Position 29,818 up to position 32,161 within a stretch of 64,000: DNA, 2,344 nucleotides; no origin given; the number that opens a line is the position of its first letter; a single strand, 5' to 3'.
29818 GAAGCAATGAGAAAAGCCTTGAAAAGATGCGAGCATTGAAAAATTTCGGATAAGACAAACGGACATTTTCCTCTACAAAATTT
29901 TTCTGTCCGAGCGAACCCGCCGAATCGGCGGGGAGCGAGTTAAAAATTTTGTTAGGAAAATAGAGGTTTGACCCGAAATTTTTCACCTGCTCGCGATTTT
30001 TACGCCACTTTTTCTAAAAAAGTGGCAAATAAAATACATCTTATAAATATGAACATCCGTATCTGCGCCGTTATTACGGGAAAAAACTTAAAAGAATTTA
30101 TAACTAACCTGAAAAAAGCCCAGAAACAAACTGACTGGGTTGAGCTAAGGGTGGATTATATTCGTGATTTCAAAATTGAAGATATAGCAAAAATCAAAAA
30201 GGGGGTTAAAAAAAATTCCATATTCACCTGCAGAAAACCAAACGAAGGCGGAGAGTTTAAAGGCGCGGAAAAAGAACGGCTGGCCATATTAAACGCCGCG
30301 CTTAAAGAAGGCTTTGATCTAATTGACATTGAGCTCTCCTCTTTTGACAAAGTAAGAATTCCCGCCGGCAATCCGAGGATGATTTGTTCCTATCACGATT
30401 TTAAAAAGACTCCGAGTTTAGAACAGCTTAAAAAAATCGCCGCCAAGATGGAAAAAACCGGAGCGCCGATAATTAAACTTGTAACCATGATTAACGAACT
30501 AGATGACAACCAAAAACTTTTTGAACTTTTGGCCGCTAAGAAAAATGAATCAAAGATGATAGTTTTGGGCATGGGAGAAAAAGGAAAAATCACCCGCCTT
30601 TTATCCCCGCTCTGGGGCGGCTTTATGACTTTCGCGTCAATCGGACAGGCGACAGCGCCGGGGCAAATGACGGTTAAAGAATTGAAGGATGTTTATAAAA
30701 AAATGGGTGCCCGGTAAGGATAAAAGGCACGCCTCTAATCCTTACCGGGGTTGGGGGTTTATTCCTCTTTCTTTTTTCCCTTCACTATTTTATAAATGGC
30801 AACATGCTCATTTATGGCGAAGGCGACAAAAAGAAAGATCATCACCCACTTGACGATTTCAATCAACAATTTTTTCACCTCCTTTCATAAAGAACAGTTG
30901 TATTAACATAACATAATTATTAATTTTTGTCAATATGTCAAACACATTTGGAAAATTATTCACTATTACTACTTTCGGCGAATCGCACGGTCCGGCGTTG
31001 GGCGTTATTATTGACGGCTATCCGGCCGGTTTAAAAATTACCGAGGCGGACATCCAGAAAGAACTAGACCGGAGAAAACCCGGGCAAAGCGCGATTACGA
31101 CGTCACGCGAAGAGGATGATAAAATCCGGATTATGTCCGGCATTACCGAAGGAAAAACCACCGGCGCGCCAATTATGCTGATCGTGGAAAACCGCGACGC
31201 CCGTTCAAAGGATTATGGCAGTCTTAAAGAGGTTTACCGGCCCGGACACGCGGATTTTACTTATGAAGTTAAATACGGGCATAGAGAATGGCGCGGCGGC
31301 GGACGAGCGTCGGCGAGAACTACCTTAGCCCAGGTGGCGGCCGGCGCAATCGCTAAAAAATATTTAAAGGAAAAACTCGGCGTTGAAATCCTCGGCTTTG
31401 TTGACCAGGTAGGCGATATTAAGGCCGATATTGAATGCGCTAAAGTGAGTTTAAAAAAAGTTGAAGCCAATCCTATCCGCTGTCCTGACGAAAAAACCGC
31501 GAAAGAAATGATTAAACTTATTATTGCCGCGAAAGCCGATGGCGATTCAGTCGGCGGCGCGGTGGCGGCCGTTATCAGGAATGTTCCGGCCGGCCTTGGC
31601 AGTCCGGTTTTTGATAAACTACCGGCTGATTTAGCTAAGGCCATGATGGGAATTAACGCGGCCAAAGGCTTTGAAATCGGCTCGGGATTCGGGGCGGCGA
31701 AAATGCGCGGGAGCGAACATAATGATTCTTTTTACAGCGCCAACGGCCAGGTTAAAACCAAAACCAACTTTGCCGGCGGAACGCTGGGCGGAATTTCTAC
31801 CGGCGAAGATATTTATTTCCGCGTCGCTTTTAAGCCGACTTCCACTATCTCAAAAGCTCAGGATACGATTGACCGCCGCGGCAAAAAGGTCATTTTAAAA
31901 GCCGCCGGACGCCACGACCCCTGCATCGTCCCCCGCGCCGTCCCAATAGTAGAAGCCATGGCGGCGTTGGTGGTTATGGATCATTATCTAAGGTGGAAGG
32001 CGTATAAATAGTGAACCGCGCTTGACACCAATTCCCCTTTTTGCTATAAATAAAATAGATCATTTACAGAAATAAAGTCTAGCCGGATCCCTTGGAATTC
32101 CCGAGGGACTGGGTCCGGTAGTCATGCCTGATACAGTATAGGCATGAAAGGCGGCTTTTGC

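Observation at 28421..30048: Repeats donate stop and start codons and remodel gene termini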

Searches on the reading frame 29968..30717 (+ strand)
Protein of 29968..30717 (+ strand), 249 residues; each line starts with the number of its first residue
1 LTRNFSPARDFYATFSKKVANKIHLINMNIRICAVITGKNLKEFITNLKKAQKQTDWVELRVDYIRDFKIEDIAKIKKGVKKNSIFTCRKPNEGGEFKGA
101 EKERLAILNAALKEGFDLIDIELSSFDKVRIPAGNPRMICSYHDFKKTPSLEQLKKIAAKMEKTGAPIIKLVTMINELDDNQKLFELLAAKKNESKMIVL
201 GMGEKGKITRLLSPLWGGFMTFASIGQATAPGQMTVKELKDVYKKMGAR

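Call 11: search_protein_families(library=pfam, proteins=[window:29968-30717:+])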
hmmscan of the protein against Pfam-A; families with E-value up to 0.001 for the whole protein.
window:29968-30717:+ (249 aa): 1 family
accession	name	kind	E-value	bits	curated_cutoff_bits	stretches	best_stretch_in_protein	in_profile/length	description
PF01487.21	DHquinase_I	-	3.2e-59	201.3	22.2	1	33-243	1-230/230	Type I 3-dehydroquinase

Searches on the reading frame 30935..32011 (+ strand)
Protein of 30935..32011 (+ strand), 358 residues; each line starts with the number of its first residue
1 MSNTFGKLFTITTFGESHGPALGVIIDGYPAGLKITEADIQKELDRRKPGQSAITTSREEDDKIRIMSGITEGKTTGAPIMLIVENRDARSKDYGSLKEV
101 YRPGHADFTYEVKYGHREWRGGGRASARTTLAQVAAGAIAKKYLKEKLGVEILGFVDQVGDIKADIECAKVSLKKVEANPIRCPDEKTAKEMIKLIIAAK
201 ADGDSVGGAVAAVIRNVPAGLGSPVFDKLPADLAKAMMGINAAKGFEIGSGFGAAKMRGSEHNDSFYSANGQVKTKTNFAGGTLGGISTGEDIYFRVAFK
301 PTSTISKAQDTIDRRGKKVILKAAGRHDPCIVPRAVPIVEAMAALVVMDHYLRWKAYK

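Call 11: search_protein_families(library=pfam, proteins=[window:30935-32011:+])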
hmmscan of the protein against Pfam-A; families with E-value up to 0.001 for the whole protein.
window:30935-32011:+ (358 aa): 1 family
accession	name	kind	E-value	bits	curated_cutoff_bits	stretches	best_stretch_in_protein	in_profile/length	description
PF01264.26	Chorismate_synt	-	1.3e-142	474.8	27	1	9-352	1-327/327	Chorismate synthase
